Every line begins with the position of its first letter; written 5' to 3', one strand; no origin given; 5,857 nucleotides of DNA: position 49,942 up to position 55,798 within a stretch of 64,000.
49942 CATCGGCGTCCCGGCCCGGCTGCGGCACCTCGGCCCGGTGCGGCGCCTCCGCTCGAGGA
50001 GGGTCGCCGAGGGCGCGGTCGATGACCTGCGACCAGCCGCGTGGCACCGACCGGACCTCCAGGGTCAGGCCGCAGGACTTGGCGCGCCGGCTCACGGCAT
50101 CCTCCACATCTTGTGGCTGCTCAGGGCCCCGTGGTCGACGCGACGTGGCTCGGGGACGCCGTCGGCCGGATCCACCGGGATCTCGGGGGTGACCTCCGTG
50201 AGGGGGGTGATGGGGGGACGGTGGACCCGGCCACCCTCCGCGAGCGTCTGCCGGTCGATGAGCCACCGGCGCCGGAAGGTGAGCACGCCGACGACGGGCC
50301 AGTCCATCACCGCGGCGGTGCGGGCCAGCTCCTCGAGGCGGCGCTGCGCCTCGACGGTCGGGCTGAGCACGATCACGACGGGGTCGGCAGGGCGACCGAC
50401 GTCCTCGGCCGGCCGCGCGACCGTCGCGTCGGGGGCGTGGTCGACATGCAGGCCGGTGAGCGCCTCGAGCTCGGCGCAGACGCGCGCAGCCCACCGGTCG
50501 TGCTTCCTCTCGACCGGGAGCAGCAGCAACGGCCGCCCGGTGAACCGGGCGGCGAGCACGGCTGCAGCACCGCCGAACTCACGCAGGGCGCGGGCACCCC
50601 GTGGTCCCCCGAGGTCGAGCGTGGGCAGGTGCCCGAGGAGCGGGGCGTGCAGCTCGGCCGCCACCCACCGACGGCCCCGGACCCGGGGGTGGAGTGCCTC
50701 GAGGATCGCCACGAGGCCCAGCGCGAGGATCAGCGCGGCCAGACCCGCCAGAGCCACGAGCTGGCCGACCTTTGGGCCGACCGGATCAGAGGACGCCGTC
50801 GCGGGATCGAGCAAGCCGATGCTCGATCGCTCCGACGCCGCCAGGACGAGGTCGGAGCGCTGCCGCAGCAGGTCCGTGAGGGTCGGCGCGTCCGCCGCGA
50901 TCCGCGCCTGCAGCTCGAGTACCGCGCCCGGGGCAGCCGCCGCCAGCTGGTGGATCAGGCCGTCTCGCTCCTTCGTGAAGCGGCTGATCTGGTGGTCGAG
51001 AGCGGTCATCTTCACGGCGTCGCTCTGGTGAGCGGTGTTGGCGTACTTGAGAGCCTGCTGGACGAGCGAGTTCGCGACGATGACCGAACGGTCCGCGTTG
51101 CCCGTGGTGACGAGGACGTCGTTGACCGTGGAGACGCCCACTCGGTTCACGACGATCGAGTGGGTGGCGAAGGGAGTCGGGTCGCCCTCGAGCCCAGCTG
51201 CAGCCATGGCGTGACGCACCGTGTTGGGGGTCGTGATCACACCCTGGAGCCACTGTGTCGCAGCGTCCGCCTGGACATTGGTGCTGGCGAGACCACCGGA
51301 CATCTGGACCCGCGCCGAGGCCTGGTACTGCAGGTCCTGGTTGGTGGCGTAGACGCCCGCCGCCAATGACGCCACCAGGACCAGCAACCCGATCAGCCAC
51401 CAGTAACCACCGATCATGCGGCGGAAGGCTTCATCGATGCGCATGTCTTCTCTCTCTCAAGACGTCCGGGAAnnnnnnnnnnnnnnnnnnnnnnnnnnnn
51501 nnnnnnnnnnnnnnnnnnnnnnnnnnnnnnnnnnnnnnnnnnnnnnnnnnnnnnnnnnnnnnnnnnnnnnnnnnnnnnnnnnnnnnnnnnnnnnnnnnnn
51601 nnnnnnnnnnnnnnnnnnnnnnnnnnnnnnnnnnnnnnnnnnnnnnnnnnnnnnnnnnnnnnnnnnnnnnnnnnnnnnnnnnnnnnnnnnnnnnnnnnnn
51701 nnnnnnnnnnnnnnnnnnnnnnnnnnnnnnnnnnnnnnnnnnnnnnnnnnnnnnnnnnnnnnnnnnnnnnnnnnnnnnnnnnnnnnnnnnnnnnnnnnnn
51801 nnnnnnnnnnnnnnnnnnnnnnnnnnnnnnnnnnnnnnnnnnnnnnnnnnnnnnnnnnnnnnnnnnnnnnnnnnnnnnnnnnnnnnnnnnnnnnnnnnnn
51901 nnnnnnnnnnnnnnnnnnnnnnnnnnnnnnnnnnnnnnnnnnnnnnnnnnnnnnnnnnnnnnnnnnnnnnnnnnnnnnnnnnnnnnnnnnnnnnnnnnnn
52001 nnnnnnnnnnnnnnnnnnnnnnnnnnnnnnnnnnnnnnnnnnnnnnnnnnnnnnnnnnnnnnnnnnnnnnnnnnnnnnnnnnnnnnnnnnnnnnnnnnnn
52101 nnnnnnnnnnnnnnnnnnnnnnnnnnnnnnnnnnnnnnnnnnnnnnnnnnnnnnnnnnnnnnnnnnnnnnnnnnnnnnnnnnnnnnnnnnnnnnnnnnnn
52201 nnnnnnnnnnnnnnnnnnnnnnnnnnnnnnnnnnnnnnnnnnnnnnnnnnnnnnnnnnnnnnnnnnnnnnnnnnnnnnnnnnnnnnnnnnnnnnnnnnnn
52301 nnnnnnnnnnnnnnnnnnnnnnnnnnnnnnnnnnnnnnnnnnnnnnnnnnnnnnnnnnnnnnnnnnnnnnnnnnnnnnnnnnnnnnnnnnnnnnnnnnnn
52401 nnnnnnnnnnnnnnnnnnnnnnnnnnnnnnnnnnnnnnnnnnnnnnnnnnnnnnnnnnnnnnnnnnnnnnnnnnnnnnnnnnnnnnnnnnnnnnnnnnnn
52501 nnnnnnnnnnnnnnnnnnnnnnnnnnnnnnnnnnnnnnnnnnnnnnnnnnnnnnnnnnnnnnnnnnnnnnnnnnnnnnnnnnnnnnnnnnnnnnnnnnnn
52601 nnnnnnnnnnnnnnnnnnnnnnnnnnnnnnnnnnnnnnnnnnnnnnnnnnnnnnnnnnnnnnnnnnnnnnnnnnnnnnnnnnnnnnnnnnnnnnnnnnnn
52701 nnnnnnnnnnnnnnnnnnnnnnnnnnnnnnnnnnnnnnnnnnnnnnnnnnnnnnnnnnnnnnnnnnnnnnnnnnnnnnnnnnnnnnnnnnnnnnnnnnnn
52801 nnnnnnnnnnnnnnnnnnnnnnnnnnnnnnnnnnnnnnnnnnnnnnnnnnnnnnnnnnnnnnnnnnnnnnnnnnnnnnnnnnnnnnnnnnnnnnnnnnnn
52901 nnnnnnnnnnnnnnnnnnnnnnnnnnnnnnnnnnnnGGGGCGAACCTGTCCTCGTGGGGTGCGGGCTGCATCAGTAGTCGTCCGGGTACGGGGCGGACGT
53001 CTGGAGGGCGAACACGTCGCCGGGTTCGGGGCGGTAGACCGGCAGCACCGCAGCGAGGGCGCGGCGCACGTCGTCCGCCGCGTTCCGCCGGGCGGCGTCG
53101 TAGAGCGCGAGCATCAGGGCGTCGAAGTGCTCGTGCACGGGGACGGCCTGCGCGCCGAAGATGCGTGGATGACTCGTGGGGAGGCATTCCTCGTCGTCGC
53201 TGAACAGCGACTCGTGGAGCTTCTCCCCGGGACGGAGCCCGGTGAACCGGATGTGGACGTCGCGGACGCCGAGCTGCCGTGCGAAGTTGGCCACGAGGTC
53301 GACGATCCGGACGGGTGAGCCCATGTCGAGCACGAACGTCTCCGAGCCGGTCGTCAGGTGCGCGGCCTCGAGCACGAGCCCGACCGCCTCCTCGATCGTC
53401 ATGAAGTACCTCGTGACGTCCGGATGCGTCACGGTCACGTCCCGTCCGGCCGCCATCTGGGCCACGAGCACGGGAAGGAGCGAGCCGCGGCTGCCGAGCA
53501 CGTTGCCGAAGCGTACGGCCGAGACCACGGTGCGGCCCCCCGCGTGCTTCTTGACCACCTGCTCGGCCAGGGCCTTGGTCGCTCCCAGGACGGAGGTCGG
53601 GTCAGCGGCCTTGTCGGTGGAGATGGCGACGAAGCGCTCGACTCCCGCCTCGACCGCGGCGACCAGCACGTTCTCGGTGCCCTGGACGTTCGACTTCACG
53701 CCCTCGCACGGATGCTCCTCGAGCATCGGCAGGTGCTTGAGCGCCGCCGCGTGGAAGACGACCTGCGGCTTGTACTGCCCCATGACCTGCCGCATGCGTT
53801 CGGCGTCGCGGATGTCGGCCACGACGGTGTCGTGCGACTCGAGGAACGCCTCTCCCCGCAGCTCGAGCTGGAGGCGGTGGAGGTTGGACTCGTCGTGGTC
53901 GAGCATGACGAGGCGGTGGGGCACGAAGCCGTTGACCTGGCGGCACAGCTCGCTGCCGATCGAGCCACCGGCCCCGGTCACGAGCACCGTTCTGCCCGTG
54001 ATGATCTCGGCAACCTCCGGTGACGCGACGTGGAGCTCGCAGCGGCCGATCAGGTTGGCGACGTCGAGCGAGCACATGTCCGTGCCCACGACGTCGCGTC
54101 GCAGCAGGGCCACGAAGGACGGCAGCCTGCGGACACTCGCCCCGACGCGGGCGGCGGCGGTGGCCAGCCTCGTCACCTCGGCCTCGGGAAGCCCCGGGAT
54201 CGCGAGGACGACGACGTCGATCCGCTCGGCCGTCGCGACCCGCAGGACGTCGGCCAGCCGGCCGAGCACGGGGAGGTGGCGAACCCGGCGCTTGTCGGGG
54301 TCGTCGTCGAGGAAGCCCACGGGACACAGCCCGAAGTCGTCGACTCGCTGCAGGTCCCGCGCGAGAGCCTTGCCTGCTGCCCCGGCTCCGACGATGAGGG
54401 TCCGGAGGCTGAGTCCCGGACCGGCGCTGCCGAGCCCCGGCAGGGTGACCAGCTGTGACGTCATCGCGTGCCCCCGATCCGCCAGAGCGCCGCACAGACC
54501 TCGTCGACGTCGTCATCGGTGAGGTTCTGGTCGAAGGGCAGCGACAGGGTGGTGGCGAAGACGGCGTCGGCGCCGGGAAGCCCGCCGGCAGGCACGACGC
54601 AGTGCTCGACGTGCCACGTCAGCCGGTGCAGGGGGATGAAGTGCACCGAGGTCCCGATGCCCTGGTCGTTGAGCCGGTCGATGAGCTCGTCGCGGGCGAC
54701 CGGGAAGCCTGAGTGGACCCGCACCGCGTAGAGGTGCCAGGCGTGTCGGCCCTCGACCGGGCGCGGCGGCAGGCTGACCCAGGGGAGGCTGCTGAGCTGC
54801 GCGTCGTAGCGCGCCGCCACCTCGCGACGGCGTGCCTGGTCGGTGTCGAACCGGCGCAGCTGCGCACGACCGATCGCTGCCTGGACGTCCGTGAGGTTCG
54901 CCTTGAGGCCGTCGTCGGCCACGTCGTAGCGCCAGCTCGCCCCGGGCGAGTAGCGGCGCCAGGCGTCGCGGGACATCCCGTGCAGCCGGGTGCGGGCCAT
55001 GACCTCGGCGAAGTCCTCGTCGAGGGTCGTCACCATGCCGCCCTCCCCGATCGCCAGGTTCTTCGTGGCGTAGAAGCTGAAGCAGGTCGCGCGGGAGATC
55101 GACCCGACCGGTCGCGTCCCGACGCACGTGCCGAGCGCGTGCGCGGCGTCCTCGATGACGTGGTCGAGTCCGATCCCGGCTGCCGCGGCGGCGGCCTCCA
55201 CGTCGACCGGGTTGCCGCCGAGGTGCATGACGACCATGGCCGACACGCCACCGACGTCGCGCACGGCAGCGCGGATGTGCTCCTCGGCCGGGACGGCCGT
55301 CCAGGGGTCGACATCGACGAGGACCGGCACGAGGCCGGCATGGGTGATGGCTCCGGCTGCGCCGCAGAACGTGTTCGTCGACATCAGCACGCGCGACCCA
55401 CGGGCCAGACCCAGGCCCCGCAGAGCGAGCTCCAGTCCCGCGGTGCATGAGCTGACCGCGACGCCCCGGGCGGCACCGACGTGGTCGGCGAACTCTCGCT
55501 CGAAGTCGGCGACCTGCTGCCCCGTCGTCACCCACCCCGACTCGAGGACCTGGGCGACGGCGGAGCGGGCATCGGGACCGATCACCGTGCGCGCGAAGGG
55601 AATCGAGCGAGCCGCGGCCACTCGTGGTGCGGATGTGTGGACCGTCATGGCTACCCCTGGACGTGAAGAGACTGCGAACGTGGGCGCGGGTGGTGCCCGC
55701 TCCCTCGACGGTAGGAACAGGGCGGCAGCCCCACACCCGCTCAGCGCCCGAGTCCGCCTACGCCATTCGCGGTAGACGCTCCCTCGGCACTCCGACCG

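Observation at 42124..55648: Twelve-gene, translationally coupled glycan-assembly-like operon that embeds an RtcB-like ligase, an HprK-like P-loop protein and an APH-fold kinase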

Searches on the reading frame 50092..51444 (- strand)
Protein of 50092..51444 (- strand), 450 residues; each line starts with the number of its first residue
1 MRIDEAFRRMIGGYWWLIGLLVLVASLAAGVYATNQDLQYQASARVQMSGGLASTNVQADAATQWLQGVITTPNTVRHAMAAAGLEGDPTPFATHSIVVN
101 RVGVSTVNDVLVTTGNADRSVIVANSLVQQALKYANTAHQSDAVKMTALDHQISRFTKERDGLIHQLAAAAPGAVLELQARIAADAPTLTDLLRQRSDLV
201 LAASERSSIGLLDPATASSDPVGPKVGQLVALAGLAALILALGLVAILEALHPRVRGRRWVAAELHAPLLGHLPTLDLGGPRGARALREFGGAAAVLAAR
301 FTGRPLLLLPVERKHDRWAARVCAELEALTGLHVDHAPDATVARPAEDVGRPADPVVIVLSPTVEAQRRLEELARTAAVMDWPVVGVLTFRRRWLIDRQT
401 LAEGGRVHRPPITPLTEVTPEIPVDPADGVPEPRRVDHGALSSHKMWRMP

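Call 6: search_protein_families(library=pfam, proteins=[window:50092-51444:-], max_evalue=0.01)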
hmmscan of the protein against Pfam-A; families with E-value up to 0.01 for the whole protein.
window:50092-51444:- (450 aa): 2 families
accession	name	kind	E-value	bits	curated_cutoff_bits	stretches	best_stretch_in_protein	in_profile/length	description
PF13807.11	GNVR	-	0.00023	21.5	27.7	1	176-247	7-79/82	G-rich domain on putative tyrosine kinase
PF02706.20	Wzz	-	0.0039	17.9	25.5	1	15-52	16-53/91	Chain length determinant protein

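Call 8: search_protein_families(library=ncbifam, proteins=[window:50092-51444:-], max_evalue=0.01)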
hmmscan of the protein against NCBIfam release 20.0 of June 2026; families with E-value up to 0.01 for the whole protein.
window:50092-51444:- (450 aa): 4 families
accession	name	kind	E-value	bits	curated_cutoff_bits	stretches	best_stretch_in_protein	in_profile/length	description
TIGR03007.1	pepcterm_ChnLen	equivalog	3.5e-07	28.8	278.85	1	212-276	399-463/498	XrtA system polysaccharide chain length determinant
TIGR03017.1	EpsF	equivalog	6.6e-05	21.8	422.75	1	200-273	370-443/444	chain length determinant protein EpsF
TIGR01006.1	polys_exp_MPA1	subfamily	0.00032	20.2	296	1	197-277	145-225/226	CspC family polysaccharide chain length determinant protein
TIGR01005.1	eps_transp_fam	subfamily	0.00046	18.5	411.7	1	147-257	347-461/754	exopolysaccharide transport protein family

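Call 9: search_protein_families(library=padloc, proteins=[window:50092-51444:-], max_evalue=0.01)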
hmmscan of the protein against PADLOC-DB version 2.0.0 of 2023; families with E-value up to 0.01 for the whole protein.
window:50092-51444:- (450 aa): 0 families

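Call 65: search_solved_structures(query=A8, max_evalue=1)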
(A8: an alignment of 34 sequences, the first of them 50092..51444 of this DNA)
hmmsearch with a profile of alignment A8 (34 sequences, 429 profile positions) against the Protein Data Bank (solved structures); distinct sequences matched with E-value up to 1: 48.
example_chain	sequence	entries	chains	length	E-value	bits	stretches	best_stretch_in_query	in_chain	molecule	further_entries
9v6l_A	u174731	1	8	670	2e-08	37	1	144-292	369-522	Biofilm formation protein PslE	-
9v75_A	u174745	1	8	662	2e-08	37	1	144-292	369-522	Biofilm formation protein PslE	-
7ni2_A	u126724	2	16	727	4e-05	26.2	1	148-247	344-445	Tyrosine-protein kinase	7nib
9i2q_D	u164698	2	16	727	4e-05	26.2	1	148-247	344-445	Putative transmembrane protein Wzc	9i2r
9exq_D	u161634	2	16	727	4e-05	26.2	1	148-247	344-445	Putative transmembrane protein Wzc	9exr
9exo_H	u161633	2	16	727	4e-05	26.2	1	148-247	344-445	Putative transmembrane protein Wzc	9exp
7nhr_A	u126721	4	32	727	4e-05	26.2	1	148-247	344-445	Putative transmembrane protein Wzc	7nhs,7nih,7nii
9tll_A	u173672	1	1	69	6.4e-05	25.5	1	139-204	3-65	Sc-apCC-2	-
9xgv_A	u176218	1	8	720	0.00056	22.4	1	152-244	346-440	Tyrosine-protein kinase wzc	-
9r1o_A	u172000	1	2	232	0.00089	21.7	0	126-197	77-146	sc-apCC-6-DPH-NR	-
9r62_I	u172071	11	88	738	0.0015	21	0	152-244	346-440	Tyrosine-protein kinase wzc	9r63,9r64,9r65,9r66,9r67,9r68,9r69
8qad_A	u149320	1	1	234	0.0047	19.3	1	126-202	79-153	sc-apCC-6-LLIA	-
5xg2_A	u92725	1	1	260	0.02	17.3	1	140-202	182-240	Chromosome partition protein Smc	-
8a3k_UNK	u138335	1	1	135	0.027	16.9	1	144-204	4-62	sc-apCC-4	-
9tls_A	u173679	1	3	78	0.027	16.8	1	139-204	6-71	Sc-apCC-2-KLHL20-3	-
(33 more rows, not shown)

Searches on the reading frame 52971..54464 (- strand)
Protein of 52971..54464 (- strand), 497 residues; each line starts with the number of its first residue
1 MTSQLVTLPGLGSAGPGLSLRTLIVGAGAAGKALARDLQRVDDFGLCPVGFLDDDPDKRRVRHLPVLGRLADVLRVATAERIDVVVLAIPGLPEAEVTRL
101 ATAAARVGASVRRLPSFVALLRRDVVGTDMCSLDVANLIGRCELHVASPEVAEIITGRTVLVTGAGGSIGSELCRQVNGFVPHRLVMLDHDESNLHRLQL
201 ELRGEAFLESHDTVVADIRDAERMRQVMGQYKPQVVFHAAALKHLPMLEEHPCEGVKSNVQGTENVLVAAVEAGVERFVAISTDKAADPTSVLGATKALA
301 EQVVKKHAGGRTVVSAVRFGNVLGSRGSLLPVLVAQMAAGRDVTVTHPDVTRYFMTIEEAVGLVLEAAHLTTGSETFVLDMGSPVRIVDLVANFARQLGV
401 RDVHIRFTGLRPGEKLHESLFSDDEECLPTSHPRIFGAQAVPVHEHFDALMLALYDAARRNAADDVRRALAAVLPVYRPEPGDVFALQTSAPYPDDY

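Call 6: search_protein_families(library=pfam, proteins=[window:52971-54464:-], max_evalue=0.01)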
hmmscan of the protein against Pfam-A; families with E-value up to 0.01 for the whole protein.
window:52971-54464:- (497 aa): 13 families
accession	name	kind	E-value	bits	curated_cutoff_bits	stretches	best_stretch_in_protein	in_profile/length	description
PF02719.21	Polysacc_synt_2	-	1.7e-101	339.8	20.2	1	160-438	1-291/293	Polysaccharide biosynthesis protein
PF01370.27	Epimerase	-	6.5e-24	85.1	20.9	1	160-367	1-224/240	NAD dependent epimerase/dehydratase family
PF16363.11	GDP_Man_Dehyd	-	1.5e-14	54.7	27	1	161-285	1-131/332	GDP-mannose 4,6 dehydratase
PF04321.23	RmlD_sub_bind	-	6.5e-14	52.1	27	1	159-341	2-170/287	RmlD substrate binding domain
PF01073.25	3Beta_HSD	-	8.6e-12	45.1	22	1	161-289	1-122/280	3-beta hydroxysteroid dehydrogenase/isomerase family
PF13727.12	CoA_binding_3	-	8.1e-10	39.4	25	1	23-113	81-173/175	CoA-binding domain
PF13460.12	NAD_binding_10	-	2.1e-05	24.9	27.2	1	164-291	1-106/184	NAD(P)H-binding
PF02254.24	TrkA_N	-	6.5e-05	23.7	23.8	0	23-106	2-84/116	TrkA-N domain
PF07993.18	NAD_binding_4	-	7.9e-05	22.4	20.1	0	233-287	89-140/258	Male sterility protein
PF00106.31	adh_short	-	0.00026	21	26.6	1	159-232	2-72/195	short chain dehydrogenase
PF03435.24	Sacchrp_dh_NADP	-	0.0026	18.5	25.1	0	23-54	2-31/129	Saccharopine dehydrogenase NADP binding domain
PF05368.20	NmrA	-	0.0027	17.8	27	1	158-349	3-180/298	NmrA-like family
PF00899.27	ThiF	-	0.0036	16.9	28.1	0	155-198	18-63/238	ThiF family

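Call 61: search_protein_families(library=ncbifam, proteins=[window:52971-54464:-], max_evalue=0.00001)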
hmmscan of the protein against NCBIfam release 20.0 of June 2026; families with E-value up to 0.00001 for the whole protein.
window:52971-54464:- (497 aa): 19 families
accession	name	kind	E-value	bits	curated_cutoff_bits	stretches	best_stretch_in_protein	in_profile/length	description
TIGR03589.1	PseB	equivalog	2e-57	194.6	407.75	1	156-427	3-268/324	UDP-N-acetylglucosamine 4,6-dehydratase (inverting)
TIGR04130.1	FnlA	equivalog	6.5e-46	156.8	730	1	157-425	4-269/337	UDP-N-acetylglucosamine 4,6-dehydratase/5-epimerase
TIGR04180.1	EDH_00030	hypoth_equivalog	6e-18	64.9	475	1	160-423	1-282/297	NAD-dependent 4,6-dehydratase LegB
TIGR01179.1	galE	equivalog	3.4e-14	52.4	262.3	1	160-324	2-178/332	UDP-glucose 4-epimerase GalE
TIGR02622.1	CDP_4_6_dhtase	equivalog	2.9e-13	49.7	278.45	1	156-288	3-134/352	CDP-glucose 4,6-dehydratase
TIGR01181.1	dTDP_gluc_dehyt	equivalog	3.5e-12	46.1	365.1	1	160-416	2-279/321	dTDP-glucose 4,6-dehydratase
TIGR01214.1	rmlD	equivalog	1.3e-11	44.1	224.05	1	159-304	1-135/285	dTDP-4-dehydrorhamnose reductase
TIGR03466.1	HpnA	hypoth_equivalog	1.5e-11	43.8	367.65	1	159-284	2-114/327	hopanoid-associated sugar epimerase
TIGR03025.1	EPS_sugtrans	subfamily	2.3e-11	43.6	295.55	1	21-124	127-231/445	exopolysaccharide biosynthesis polyprenyl glycosylphosphotransferase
NF041293.1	G6PDh_Azf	equivalog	3.8e-10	39.6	400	1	158-287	3-119/252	NAD-dependent glucose-6-phosphate dehydrogenase Azf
TIGR03023.1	WcaJ_sugtrans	equivalog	4.9e-10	39.3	410.75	1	21-122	131-234/453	undecaprenyl-phosphate glucose phosphotransferase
NF007956.0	PRK10675.1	subfamily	2.8e-09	36.6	394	1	159-282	2-123/338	UDP-glucose 4-epimerase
NF004526.0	PRK05872.1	subfamily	4.4e-09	35.9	276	1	155-230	8-79/297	short-chain dehydrogenase/reductase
NF058621.1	DiazavRedAvaA7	equivalog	2.2e-08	34.1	400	1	160-291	3-122/304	3-diazoavenalumate denitrifying reductase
NF006565.0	PRK09072.1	equivalog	4.8e-07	29.6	238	1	156-261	4-108/265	SDR family oxidoreductase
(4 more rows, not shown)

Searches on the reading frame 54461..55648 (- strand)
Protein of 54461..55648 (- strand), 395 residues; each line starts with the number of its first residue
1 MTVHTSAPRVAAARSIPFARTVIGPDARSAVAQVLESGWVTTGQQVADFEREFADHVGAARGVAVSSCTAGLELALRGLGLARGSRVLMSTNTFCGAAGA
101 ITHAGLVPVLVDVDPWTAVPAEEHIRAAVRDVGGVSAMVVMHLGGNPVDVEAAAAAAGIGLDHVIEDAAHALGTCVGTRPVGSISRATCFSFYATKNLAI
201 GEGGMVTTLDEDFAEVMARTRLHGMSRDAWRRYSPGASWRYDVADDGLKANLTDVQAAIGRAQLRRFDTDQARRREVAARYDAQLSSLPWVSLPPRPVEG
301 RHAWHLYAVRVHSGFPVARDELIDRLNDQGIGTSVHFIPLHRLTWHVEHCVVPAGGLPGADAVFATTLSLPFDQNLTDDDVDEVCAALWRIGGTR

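Call 6: search_protein_families(library=pfam, proteins=[window:54461-55648:-], max_evalue=0.01)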
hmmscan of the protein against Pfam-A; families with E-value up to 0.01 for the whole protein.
window:54461-55648:- (395 aa): 1 family
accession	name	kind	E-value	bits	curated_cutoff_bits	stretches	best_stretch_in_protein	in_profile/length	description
PF01041.23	DegT_DnrJ_EryC1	-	1.9e-99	333.7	19.8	1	26-388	6-359/360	DegT/DnrJ/EryC1/StrS aminotransferase family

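Call 61: search_protein_families(library=ncbifam, proteins=[window:54461-55648:-], max_evalue=0.00001)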
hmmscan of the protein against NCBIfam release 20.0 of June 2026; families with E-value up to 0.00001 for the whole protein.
window:54461-55648:- (395 aa): 7 families
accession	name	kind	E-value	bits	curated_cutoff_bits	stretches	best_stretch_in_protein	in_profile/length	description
TIGR03588.1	PseC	equivalog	4.3e-85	285.9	423.5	1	16-390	2-378/380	UDP-4-amino-4,6-dideoxy-N-acetyl-beta-L-altrosamine transaminase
NF008658.2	PRK11658.1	equivalog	1.2e-80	271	631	1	16-391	5-376/379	UDP-4-amino-4-deoxy-L-arabinose aminotransferase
TIGR04181.1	NHT_00031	hypoth_equivalog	1.6e-47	162.2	420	1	22-348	7-337/359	LegC family aminotransferase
NF008687.0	PRK11706.1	equivalog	3.2e-46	157.8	375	1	16-388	2-370/375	dTDP-4-amino-4,6-dideoxygalactose transaminase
TIGR04427.1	PLP_DesI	equivalog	7.8e-42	143.8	650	1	31-387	38-378/390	dTDP-4-dehydro-6-deoxyglucose aminotransferase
TIGR02379.1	ECA_wecE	subfamily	1.6e-35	122.6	434.85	1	16-343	2-327/376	dTDP-4-amino-4,6-dideoxy-D-glucose transaminase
NF011936.0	PRK15407.1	equivalog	3.8e-35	121.4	423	1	6-388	27-432/440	lipopolysaccharide biosynthesis protein RfbH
